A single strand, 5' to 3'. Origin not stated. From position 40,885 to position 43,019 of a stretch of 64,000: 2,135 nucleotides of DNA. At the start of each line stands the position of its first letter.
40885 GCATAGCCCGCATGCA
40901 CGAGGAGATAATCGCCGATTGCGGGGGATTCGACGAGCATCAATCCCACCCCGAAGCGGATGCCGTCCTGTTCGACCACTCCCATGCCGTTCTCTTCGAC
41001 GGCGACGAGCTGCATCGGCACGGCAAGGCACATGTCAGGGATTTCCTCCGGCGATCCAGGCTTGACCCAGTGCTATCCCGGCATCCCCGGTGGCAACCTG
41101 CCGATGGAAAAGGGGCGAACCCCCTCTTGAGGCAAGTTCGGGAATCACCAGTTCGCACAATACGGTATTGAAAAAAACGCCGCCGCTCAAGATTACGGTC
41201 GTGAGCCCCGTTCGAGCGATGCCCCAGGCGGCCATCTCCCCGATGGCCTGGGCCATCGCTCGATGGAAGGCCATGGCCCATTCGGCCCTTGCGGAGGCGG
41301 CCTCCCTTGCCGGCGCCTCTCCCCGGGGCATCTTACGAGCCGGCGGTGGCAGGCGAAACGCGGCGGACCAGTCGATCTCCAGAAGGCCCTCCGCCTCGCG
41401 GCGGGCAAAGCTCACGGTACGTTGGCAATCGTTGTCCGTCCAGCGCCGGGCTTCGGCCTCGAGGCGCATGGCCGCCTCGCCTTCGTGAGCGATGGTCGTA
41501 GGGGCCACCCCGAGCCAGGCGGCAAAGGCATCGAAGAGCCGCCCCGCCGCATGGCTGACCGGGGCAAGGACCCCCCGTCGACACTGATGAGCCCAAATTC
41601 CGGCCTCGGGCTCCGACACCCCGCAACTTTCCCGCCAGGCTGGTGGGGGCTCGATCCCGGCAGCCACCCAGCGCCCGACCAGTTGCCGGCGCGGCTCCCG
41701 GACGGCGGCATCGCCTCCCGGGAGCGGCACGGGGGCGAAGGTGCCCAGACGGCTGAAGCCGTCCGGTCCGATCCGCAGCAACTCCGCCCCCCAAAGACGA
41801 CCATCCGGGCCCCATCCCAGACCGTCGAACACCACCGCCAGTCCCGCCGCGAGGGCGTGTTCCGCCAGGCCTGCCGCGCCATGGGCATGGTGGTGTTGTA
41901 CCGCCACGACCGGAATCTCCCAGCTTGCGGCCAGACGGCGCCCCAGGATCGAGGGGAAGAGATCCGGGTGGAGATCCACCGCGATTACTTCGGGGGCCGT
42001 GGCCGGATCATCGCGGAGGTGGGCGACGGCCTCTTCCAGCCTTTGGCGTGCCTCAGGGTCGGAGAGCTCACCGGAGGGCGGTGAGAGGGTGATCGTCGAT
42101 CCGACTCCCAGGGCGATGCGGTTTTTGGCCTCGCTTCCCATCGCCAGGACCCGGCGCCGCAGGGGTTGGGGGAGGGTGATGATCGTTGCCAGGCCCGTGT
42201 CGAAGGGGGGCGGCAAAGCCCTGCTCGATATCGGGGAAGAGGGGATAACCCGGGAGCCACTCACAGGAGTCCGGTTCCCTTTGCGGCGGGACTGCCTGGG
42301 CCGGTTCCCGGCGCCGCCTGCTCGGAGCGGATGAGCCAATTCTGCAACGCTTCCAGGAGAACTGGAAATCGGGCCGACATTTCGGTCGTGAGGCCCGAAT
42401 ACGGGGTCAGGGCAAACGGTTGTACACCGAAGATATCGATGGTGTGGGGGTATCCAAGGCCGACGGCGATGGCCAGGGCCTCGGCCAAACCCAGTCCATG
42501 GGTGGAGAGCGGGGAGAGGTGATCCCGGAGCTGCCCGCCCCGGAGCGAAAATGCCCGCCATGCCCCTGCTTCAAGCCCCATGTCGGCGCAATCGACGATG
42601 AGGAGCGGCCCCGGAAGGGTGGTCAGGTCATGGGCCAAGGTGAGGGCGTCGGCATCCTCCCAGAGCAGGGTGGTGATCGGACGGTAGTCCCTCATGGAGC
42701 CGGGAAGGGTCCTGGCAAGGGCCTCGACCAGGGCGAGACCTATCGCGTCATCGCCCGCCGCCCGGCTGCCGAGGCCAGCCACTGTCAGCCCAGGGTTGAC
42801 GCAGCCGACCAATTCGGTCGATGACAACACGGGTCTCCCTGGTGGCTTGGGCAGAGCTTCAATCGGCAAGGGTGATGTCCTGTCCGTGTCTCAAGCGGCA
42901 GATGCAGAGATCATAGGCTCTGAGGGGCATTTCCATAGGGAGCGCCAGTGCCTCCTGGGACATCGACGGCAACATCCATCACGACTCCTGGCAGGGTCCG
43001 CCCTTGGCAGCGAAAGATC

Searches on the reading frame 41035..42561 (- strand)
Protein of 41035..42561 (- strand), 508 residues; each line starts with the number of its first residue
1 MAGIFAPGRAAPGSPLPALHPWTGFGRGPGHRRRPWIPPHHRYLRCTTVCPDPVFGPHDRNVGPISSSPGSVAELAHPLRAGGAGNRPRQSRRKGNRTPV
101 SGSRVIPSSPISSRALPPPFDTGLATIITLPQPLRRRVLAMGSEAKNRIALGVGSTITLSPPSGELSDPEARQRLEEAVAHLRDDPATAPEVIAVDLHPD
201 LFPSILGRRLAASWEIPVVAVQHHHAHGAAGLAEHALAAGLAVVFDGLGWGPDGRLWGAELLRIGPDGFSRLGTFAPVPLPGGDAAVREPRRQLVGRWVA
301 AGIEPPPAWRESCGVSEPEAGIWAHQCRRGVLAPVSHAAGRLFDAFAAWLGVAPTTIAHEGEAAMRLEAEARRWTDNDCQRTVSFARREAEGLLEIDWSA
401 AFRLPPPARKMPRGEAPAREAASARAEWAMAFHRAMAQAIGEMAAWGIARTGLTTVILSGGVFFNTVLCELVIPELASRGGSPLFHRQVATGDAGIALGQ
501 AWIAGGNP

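Call 7: search_protein_families(library=pfam, proteins=[window:41035-42561:-], max_evalue=0.01)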
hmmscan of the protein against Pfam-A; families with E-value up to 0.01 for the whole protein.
window:41035-42561:- (508 aa): 3 families
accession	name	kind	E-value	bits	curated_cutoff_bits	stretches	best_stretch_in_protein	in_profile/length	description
PF22521.2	HypF_C_2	-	1.1e-55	189.5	27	1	243-500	2-241/241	Carbamoyltransferase, Kae1-like Domain, second subdomain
PF17788.7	HypF_C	-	5.3e-22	78.8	23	1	136-234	4-99/99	HypF Kae1-like domain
PF00814.31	TsaD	-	0.0016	18.7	24.8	0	207-247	73-113/264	tRNA N6-adenosine threonylcarbamoyltransferase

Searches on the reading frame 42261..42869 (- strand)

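Call 7: search_protein_families(library=pfam, proteins=[window:42261-42869:-], max_evalue=0.01)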
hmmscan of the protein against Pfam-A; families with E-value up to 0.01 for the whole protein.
window:42261-42869:- (202 aa): 1 family
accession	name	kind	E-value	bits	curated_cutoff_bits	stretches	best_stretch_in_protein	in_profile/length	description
PF01750.23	HycI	-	2.7e-07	30.9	23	1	81-175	32-127/130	Hydrogenase maturation protease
